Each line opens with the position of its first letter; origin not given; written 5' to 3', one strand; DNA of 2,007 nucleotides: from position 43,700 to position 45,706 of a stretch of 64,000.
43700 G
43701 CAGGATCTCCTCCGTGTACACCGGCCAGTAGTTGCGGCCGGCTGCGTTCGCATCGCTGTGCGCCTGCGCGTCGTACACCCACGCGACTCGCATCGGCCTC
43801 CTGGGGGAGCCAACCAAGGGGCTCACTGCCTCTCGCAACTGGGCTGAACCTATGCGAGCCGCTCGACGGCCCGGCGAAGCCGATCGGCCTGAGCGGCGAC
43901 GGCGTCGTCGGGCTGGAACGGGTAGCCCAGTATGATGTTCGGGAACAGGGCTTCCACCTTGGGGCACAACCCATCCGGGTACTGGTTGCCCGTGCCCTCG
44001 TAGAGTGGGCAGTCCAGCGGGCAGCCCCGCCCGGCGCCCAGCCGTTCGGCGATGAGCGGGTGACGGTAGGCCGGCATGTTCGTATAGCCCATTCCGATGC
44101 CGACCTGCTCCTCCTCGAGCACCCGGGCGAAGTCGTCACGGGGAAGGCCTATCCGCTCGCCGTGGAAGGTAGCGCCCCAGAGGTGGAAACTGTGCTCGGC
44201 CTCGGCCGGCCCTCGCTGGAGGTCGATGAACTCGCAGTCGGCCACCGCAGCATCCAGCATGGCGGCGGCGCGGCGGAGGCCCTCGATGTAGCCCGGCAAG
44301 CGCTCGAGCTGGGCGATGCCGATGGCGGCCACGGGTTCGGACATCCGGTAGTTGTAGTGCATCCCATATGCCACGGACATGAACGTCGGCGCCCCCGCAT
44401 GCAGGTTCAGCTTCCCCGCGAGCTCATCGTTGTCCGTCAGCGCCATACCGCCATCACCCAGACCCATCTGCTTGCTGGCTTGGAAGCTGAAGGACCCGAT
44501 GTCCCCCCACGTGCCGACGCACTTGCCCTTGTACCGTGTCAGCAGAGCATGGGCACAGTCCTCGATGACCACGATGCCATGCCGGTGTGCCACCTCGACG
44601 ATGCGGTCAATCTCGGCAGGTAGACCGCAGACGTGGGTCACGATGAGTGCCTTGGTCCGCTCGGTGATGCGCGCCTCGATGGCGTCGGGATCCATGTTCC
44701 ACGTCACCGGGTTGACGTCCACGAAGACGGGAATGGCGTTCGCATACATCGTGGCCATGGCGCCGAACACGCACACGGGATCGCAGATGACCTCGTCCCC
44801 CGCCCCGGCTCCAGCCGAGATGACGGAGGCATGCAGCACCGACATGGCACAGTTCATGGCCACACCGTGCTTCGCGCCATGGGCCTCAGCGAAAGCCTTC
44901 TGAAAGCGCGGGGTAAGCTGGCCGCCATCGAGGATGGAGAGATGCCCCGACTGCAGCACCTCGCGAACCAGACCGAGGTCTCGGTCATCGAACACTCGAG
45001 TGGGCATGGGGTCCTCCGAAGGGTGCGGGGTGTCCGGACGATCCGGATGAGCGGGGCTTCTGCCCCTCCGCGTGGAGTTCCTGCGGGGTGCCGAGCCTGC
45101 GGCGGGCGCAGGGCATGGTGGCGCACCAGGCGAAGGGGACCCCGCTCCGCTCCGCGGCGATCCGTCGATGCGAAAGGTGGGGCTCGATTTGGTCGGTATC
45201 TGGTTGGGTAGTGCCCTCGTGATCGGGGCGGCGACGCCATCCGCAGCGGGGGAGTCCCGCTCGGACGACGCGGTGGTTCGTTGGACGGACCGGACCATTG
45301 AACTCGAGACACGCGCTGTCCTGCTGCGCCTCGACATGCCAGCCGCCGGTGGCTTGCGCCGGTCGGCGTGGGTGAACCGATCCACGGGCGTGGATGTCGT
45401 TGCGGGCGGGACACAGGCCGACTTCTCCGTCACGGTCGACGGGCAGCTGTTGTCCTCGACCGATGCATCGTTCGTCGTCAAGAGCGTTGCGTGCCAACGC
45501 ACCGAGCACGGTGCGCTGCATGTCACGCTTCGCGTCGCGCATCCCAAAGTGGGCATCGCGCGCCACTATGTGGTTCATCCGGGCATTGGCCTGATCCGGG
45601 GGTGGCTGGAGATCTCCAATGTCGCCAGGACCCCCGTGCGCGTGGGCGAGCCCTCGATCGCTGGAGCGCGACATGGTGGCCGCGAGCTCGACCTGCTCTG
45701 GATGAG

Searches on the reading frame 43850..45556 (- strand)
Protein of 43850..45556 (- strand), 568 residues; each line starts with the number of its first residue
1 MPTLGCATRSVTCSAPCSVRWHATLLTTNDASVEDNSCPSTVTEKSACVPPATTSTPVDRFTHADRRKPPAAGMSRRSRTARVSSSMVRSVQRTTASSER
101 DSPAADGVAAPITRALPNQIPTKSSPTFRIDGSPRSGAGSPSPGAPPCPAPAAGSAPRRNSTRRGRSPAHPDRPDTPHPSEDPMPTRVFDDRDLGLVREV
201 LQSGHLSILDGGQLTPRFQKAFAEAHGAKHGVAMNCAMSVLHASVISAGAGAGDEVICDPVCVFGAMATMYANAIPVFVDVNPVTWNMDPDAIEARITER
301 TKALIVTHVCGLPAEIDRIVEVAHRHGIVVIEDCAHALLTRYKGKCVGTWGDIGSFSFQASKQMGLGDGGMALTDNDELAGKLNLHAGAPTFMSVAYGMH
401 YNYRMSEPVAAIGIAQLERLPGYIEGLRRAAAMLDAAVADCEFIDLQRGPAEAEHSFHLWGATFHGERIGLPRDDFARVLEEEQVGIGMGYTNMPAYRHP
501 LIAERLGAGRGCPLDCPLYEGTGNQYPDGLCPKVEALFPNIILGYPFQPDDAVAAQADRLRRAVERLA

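Call 3: search_protein_families(library=pfam, proteins=[window:43850-45556:-], max_evalue=0.01)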
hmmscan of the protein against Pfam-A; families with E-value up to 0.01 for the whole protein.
window:43850-45556:- (568 aa): 4 families
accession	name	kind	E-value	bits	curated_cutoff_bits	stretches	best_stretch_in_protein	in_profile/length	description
PF01041.23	DegT_DnrJ_EryC1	-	1.6e-72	245.2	19.8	1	192-506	6-321/360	DegT/DnrJ/EryC1/StrS aminotransferase family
PF01053.26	Cys_Met_Meta_PP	-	3.4e-06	26.3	27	1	217-333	56-173/381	Cys/Met metabolism PLP-dependent enzyme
PF00266.25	Aminotran_5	-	0.0021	17.5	21.5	1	279-339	116-181/371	Aminotransferase class-V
PF00155.27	Aminotran_1_2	-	0.0054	16.4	19.7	1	212-340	41-192/361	Aminotransferase class I and II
